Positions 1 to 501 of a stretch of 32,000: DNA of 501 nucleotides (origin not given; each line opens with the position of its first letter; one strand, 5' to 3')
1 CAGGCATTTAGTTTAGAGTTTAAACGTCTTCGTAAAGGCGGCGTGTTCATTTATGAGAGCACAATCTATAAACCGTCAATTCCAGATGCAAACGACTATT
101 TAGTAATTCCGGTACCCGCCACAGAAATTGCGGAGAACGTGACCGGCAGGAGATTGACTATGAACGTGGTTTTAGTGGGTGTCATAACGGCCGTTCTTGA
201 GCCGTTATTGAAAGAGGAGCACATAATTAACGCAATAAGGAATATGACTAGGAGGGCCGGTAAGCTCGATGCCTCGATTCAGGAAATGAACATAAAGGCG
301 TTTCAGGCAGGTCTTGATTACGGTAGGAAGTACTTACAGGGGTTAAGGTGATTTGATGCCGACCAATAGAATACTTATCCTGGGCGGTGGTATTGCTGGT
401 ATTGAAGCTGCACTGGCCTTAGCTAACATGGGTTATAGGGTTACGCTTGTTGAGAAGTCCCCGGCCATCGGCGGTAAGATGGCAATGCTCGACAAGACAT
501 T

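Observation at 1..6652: POR-gamma/IorB-like + HdrA-HdrA-MvhD + HdrD-like + EtfA + EtfB: a compact operon resembling an uncharacterised flavin-based electron-bifurcation (or confurcation) module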

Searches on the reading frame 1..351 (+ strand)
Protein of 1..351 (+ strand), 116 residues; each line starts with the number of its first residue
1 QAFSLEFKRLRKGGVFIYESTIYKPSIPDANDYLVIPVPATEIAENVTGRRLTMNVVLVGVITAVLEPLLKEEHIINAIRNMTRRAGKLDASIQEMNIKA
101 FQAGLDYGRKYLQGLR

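Call 3: search_protein_families(library=pfam, proteins=[window:1-351:+], max_evalue=0.01)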
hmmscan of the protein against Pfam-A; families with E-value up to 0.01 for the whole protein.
window:1-351:+ (116 aa): 1 family
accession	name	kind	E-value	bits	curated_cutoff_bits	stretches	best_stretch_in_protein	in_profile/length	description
PF01558.24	POR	-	7.6e-15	55.9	27.4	1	7-105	73-172/173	Pyruvate ferredoxin/flavodoxin oxidoreductase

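Call 4: search_protein_families(library=ncbifam, proteins=[window:1-351:+], max_evalue=0.01)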
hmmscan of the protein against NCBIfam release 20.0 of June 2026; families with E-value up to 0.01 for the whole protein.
window:1-351:+ (116 aa): 11 families
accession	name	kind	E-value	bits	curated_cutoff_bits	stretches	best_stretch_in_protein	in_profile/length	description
NF006323.0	PRK08537.1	equivalog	2.9e-11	43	235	1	2-109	78-179/181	2-oxoacid:ferredoxin oxidoreductase subunit gamma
TIGR03710.1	OAFO_sf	subfamily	2.9e-11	42.6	482.75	1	2-111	75-176/561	2-oxoacid:acceptor oxidoreductase subunit alpha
NF006211.0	PRK08338.1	equivalog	6.9e-10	38.7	239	1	8-110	81-170/170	2-oxoacid:ferredoxin oxidoreductase subunit gamma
NF005323.0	PRK06853.1-3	equivalog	9e-08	32.3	238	1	34-106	130-193/197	indolepyruvate oxidoreductase subunit beta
NF006275.0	PRK08441.1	equivalog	1.8e-07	30.9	216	1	9-111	86-181/185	2-oxoglutarate-acceptor oxidoreductase subunit OorC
NF005325.0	PRK06853.1-5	equivalog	7.5e-07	29.1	230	1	35-107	127-190/192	indolepyruvate oxidoreductase subunit beta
TIGR03334.1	IOR_beta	equivalog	1.4e-06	28.4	205.8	1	32-105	122-188/189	indolepyruvate ferredoxin oxidoreductase subunit beta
NF005324.0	PRK06853.1-4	equivalog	6.6e-06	26.1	222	1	36-111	123-192/196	indolepyruvate oxidoreductase subunit beta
NF005322.0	PRK06853.1-2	equivalog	0.00041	20.2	237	1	36-107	130-192/197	indolepyruvate oxidoreductase subunit beta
NF005326.0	PRK06853.1-6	equivalog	0.00054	19.8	348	1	38-110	133-198/202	indolepyruvate oxidoreductase subunit beta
NF006321.0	PRK08534.1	equivalog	0.0036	17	225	1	10-101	87-170/181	pyruvate ferredoxin oxidoreductase subunit gamma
